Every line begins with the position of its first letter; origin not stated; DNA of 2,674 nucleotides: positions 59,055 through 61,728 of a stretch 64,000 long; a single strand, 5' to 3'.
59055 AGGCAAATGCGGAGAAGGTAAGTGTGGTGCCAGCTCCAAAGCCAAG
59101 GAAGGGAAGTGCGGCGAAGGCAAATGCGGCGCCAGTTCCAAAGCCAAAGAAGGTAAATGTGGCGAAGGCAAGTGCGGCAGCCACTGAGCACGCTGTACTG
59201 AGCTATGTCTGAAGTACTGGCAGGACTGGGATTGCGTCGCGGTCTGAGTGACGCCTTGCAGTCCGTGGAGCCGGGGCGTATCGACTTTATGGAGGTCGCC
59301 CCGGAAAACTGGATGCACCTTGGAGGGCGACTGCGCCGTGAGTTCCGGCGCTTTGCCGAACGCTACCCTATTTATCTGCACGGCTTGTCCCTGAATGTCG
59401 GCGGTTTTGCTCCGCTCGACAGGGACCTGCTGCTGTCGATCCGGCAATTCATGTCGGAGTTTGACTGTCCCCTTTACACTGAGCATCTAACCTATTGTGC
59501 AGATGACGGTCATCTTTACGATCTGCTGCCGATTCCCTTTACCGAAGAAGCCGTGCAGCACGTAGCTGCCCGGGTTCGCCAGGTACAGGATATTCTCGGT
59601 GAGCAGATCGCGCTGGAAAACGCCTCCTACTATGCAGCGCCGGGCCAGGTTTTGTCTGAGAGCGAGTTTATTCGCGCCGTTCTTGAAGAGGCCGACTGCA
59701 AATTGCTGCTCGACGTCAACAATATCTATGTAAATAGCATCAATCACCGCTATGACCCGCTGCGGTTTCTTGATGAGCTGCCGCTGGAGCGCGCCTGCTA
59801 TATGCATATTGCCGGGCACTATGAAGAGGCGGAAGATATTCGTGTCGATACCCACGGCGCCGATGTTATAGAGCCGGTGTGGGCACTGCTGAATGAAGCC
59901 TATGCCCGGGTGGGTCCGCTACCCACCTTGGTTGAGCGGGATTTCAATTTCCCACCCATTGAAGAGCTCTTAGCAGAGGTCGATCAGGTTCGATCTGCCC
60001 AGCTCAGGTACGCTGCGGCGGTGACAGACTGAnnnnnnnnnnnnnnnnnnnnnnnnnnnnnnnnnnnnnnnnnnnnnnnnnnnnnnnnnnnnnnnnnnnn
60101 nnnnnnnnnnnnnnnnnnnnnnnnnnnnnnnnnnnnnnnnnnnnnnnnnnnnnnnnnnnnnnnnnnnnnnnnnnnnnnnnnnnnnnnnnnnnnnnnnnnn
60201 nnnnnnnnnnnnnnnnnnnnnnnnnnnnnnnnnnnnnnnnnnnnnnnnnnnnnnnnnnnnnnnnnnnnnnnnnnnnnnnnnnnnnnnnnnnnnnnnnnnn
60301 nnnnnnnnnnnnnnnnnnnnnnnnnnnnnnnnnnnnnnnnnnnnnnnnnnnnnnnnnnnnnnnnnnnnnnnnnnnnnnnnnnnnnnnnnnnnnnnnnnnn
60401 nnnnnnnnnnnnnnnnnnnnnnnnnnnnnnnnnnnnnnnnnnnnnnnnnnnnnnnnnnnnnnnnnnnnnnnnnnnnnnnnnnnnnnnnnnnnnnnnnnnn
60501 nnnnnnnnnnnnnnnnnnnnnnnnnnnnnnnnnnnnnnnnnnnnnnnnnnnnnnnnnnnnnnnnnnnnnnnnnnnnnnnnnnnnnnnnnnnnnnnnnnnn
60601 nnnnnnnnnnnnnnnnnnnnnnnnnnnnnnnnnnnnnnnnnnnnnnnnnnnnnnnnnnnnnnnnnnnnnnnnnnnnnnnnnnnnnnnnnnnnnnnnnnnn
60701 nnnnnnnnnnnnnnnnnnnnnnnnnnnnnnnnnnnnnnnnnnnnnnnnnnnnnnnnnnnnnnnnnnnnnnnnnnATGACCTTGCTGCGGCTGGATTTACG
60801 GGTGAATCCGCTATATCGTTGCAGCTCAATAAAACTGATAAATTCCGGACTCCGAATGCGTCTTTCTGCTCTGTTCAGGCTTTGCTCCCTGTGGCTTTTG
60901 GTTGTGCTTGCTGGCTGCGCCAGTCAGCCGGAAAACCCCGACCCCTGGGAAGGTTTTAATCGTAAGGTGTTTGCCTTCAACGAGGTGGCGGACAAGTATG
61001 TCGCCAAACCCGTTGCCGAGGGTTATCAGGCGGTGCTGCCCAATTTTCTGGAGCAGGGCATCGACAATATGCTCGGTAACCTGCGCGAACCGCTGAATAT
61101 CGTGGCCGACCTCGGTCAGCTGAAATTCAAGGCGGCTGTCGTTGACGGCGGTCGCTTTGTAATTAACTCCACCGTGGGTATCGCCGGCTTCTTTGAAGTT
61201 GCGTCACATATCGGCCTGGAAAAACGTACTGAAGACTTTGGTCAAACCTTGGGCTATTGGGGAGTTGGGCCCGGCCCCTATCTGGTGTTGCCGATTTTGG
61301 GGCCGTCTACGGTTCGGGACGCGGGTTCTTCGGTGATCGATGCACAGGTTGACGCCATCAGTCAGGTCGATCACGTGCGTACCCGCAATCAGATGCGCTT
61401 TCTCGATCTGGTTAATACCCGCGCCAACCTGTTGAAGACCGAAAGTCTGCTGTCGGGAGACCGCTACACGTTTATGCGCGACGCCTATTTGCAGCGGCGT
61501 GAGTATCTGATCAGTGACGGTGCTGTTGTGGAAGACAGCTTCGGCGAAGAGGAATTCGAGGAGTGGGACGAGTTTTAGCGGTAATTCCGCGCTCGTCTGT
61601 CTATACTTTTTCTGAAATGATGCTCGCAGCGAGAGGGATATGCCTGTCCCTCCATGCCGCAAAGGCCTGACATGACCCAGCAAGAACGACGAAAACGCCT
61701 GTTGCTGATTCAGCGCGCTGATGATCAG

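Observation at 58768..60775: Compact three-gene RiPP cassette: Sec-exported 12x EGKCG precursor + MNIO (DUF692) + DUF2063 partner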

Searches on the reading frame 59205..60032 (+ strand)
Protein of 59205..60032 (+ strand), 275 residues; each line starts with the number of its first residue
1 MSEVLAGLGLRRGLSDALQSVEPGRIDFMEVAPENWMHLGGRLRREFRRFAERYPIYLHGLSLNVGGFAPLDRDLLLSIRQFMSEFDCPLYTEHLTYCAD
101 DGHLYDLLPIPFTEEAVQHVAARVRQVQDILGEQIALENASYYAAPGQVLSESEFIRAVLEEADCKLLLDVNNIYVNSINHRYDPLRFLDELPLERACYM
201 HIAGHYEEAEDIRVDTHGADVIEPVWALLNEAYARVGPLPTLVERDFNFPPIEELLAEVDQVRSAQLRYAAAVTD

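Call 3: search_protein_families(library=pfam, proteins=[window:59205-60032:+], max_evalue=0.01)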
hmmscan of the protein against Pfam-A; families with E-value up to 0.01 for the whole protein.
window:59205-60032:+ (275 aa): 1 family
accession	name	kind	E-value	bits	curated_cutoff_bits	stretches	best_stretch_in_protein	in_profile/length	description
PF05114.20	MbnB_TglH_ChrH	-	1.7e-101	339.4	25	1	6-266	2-262/263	RiPP precursor modification enzyme MbnB/TglH/ChrH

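Call 4: search_protein_families(library=ncbifam, proteins=[window:59205-60032:+], max_evalue=0.01)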
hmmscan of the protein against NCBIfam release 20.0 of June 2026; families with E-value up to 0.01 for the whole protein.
window:59205-60032:+ (275 aa): 5 families
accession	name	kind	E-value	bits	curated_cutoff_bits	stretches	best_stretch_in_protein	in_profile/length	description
NF003818.2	PRK05409.1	equivalog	1.7e-127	424.5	360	1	6-266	2-264/264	HvfB family MNIO-type RiPP peptide maturase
NF050167.1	MNIO_BufB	equivalog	1.6e-78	263.6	310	1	6-262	1-261/262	MNIO family bufferin maturase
NF050151.1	RiPP_MNIO_ApyH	equivalog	3.5e-28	98.6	400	1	18-263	24-277/283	multinuclear non-heme iron-dependent oxidative enzyme ApyH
NF050165.1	MNIO_ChrH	equivalog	8.9e-13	48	600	1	92-235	97-246/363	MNIO family chryseobactin maturase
TIGR04159.2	methbact_MbnB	equivalog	5.9e-12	45.7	325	1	21-264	18-257/261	methanobactin biosynthesis protein MbnB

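Call 6: find_encoding_contigs(protein=window:59205-60032:+, flank=10000, max_places=6)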
Protein window:59205-60032:+ (275 aa): 1 contig read that carries it; 1 place shown.
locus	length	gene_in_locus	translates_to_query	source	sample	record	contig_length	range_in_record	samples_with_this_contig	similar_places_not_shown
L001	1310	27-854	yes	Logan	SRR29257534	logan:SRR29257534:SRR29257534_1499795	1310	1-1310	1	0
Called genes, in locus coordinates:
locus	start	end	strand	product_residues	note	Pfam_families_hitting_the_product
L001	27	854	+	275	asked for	PF05114:MbnB_TglH_ChrH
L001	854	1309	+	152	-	?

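Call 15: find_related_loci(query=window:59205-60032:+, collection=genome_contigs, flank=6000)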
Query window:59205-60032:+ (275 aa) in genome_contigs; peptide patterns used: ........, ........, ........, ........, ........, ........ (x = any residue, [..] = any of these).
599 stretches matched a pattern (row limit reached: there are more); 594 encode a relative of the query (tblastn E <= 1e-3); the best 80 are kept; 80 distinct loci.
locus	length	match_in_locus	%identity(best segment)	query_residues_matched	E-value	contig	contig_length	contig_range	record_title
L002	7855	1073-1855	72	6-266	2e-133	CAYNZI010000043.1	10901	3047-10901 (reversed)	MAG TPA_asm: uncultured Spongiibacteraceae bacterium isolate binchicken_co67_113 genome assembly, contig: NODE_6583_leng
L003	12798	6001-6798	70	6-271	6e-130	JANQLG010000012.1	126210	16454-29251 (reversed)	MAG: Spongiibacteraceae bacterium isolate PL25a_bin.51 k99_5412331, whole genome shotgun sequence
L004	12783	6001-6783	72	6-266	9e-130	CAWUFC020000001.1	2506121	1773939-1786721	MAG: Halieaceae bacterium isolate 5b87221c-c285-40f0-8db9-9bb7071d1699 genome assembly, contig: contig_1, whole genome s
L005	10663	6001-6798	71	6-271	2e-129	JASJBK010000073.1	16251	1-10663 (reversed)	MAG: Halieaceae bacterium isolate MO_074.B9 MO_074.c_1407, whole genome shotgun sequence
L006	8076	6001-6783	74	6-266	1e-128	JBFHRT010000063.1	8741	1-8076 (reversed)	MAG: Spongiibacteraceae bacterium isolate Mix_sand08.2021.06.Z.54 k141_953117_length_8741_cov_13.7930, whole genome shot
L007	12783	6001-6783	72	6-266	2e-127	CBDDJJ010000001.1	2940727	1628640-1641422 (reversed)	MAG: Halieaceae bacterium isolate 6336bccc-a9f8-448e-bb04-7863cc1152d2 genome assembly, contig: contig_1, whole genome s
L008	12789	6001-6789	71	6-268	4e-126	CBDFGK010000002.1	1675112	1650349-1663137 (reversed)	MAG: Halieaceae bacterium isolate fd9141fe-22cf-4887-b29a-07f7446957af genome assembly, contig: contig_2, whole genome s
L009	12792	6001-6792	70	6-269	1e-123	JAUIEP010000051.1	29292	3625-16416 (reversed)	MAG: Gammaproteobacteria bacterium isolate 8_bin.35 NODE_1724_length_29292_cov_1.813955, whole genome shotgun sequence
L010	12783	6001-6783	68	6-266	6e-122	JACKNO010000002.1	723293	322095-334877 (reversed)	MAG: Pseudomonadales bacterium isolate HK-STAS-PROT-146 HK-STAS-PROT-146_2, whole genome shotgun sequence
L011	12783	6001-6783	68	6-266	2e-121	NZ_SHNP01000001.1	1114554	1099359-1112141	Candidatus Seongchinamella marina strain IMCC8485 NODE_1, whole genome shotgun sequence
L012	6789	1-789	66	11-273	3e-121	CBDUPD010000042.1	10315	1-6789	MAG TPA_asm: uncultured Spongiibacteraceae bacterium isolate SRR22808116_metabat2_46 genome assembly, contig: ERZ2504345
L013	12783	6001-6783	70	6-266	1e-120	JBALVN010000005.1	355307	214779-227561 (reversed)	MAG: Halioglobus sp. isolate 5NakV-09 NODE_5_length_355307_cov_31.866914, whole genome shotgun sequence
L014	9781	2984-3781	65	6-271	5e-118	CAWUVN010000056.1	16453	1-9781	MAG: uncultured Pseudomonadales bacterium isolate HER19_SLC_1000_bin_55_1 genome assembly, contig: HER19_SLC_1000_bin_55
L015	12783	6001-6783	67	6-266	2e-117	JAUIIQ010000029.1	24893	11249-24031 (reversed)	MAG: Gammaproteobacteria bacterium isolate Co_bin.268 NODE_11514_length_24893_cov_1.716870, whole genome shotgun sequenc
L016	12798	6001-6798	64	7-272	5e-117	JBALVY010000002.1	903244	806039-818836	MAG: Pseudomonadales bacterium isolate 6NakV-03 NODE_5_length_903244_cov_136.138166, whole genome shotgun sequence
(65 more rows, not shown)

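Call 20: search_protein_families(library=pfam, alignment_id=A1, max_evalue=0.001)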
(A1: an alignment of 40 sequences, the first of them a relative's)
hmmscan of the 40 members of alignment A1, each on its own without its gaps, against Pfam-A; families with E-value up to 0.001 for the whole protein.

A. member 1, L012:1659-2294:+ (211 aa): 3 families
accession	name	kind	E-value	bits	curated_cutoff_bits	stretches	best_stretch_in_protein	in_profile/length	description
PF08281.18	Sigma70_r4_2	-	6.1e-12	45.4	25.7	1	146-196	2-52/54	Sigma-70, region 4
PF04542.20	Sigma70_r2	-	9e-12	45.1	24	1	33-99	1-70/71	Sigma-70 region 2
PF04545.22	Sigma70_r4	-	2.5e-07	30.5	24.1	1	152-197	2-47/50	Sigma-70, region 4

B. families by the number of members that match (of 40 scanned): 18 families
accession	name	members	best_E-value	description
PF07681.17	DoxX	18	2e-24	DoxX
PF07291.16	MauE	8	1.5e-05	Methylamine utilisation protein MauE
PF13609.12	Porin_4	3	4.9e-46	Gram-negative porin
PF00267.27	Porin_1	3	6.2e-15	Gram-negative porin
PF04173.18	DoxD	3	0.00022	TQO small subunit DoxD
PF01625.27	PMSR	2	4.5e-63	Peptide methionine sulfoxide reductase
PF07396.17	Porin_O_P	2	7.2e-55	Phosphate-selective porin O and P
PF02551.21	Acyl_CoA_thio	2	5e-49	Acyl-CoA thioesterase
PF20789.3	4HBT_3C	2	1.2e-26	Acyl-CoA thioesterase C-terminal domain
PF13622.12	4HBT_3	2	4.8e-19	Acyl-CoA thioesterase N-terminal domain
PF01645.23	Glu_synthase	1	1.5e-89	Conserved region in glutamate synthase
PF11700.14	ATG22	1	2.7e-65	Vacuole effluxer Atg22 like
PF10052.14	DUF2288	1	5e-27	Protein of unknown function (DUF2288)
PF07690.21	MFS_1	1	2.3e-18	Major Facilitator Superfamily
PF08281.18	Sigma70_r4_2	1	6.1e-12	Sigma-70, region 4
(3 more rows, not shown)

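Call 27: search_solved_structures(query=window:59205-60032:+, max_evalue=0.001, show_alignments=1)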
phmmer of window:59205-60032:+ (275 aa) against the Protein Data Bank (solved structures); distinct sequences matched with E-value up to 0.001: 6.
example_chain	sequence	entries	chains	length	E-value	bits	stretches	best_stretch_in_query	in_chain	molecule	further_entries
3bww_A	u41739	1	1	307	2.5e-84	286.5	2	6-214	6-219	Protein of unknown function DUF692/COG3220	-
8hci_D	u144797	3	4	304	4.6e-18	69.2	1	51-244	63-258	DUF692 family protein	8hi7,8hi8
7dz9_B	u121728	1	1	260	9.5e-12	48.4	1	120-264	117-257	cpMbnB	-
7dz9_A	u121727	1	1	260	9.5e-12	48.4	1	120-264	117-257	MbnB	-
7tcr_A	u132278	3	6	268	2.7e-08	37.1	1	17-249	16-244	Methanobactin biosynthesis cassette protein MbnB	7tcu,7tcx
7tcw_A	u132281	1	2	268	4.4e-07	33.2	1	17-249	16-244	Methanobactin biosynthesis cassette protein MbnB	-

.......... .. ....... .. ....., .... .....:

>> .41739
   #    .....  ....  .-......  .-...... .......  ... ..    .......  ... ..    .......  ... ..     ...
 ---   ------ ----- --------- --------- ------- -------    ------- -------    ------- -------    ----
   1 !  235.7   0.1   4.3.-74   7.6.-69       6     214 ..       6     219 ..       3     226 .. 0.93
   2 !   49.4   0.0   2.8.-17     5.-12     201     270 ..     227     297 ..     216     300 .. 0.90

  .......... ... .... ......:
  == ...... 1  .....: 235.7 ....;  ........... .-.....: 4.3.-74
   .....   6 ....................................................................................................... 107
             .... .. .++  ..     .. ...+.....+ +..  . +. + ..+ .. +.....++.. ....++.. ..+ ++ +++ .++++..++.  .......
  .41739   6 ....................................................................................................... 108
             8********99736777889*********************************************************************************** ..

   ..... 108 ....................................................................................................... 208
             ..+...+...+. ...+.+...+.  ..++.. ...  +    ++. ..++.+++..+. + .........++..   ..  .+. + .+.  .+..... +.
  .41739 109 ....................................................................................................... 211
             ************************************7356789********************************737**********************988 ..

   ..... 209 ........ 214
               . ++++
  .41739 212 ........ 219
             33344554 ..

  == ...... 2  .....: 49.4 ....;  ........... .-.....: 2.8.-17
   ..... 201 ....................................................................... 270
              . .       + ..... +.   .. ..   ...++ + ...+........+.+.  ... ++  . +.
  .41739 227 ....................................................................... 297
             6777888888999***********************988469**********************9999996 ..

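Call 32: search_solved_structures(query=window:59205-60032:+, max_evalue=0.001, show_alignments=5)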
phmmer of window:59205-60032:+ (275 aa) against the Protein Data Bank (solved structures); distinct sequences matched with E-value up to 0.001: 6.
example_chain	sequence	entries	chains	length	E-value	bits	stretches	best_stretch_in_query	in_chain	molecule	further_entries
3bww_A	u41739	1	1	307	2.5e-84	286.5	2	6-214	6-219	Protein of unknown function DUF692/COG3220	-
8hci_D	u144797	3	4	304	4.6e-18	69.2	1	51-244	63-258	DUF692 family protein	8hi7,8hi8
7dz9_B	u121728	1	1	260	9.5e-12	48.4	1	120-264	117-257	cpMbnB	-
7dz9_A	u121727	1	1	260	9.5e-12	48.4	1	120-264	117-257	MbnB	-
7tcr_A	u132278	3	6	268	2.7e-08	37.1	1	17-249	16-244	Methanobactin biosynthesis cassette protein MbnB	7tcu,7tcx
7tcw_A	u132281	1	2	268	4.4e-07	33.2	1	17-249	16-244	Methanobactin biosynthesis cassette protein MbnB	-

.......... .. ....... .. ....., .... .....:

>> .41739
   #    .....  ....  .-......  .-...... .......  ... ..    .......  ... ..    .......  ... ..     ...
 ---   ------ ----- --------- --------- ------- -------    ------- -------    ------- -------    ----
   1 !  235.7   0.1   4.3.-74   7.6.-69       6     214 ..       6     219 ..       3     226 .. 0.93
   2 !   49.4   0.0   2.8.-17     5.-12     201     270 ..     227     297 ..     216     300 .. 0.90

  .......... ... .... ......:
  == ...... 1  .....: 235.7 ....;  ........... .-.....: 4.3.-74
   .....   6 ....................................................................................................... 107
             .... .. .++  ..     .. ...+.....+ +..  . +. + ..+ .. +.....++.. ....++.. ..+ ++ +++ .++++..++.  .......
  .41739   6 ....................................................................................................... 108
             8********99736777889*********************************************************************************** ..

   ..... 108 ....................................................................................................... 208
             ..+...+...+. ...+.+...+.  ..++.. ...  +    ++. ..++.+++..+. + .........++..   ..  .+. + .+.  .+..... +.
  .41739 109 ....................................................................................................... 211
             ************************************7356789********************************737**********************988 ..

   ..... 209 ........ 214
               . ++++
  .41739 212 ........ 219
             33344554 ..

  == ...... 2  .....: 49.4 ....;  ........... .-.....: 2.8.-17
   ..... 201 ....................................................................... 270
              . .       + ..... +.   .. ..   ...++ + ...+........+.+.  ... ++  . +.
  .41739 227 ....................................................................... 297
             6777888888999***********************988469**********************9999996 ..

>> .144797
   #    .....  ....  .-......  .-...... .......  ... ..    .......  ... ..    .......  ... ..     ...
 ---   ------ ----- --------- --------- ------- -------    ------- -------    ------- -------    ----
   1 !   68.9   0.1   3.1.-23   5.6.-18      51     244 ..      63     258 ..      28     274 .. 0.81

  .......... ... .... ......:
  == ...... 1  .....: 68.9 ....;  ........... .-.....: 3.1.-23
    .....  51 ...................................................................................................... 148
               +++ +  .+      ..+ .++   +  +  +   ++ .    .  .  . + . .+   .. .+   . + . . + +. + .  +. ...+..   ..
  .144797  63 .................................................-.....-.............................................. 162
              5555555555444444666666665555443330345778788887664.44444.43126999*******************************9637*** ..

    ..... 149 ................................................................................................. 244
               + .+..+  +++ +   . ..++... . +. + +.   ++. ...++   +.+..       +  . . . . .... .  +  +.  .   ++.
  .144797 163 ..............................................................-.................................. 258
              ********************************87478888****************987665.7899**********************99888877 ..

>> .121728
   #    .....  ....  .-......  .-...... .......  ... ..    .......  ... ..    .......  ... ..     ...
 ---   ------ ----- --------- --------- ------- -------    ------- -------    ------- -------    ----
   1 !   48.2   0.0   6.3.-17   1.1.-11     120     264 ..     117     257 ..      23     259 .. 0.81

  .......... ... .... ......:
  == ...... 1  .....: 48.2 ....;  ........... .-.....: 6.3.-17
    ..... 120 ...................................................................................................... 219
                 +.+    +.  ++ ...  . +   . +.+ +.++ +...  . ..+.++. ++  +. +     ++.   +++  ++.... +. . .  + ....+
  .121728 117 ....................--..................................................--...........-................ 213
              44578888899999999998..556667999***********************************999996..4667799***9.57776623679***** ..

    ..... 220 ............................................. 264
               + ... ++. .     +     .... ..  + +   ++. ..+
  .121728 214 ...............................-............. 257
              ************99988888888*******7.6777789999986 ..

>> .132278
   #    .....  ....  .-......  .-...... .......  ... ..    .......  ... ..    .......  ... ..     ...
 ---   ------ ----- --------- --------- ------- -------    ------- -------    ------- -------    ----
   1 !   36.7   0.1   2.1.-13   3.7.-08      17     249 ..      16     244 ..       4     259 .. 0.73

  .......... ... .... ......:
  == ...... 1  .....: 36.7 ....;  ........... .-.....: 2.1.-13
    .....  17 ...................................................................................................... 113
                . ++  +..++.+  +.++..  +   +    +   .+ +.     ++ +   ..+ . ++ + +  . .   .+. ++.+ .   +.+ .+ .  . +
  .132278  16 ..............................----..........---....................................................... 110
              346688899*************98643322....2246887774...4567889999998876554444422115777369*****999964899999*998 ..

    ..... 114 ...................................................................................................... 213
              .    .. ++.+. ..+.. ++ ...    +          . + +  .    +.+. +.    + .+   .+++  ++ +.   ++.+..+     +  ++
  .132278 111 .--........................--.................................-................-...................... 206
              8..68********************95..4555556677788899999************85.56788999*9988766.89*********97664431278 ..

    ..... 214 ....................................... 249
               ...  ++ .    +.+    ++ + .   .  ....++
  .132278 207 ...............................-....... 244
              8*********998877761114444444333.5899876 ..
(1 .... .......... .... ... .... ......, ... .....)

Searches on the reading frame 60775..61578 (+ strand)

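Call 3: search_protein_families(library=pfam, proteins=[window:60775-61578:+], max_evalue=0.01)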
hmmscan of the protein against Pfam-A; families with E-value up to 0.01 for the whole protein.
window:60775-61578:+ (267 aa): 1 family
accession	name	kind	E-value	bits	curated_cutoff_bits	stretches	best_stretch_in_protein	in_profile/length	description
PF04333.18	MlaA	-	4.5e-74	248.8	25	1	55-244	2-194/195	MlaA lipoprotein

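Call 4: search_protein_families(library=ncbifam, proteins=[window:60775-61578:+], max_evalue=0.01)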
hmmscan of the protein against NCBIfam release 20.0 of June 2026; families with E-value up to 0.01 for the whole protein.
window:60775-61578:+ (267 aa): 1 family
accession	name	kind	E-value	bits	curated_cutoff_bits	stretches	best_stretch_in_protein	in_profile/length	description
NF011672.1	PRK15091.1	equivalog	3.5e-42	144.5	375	1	34-253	3-233/252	phospholipid-binding lipoprotein MlaA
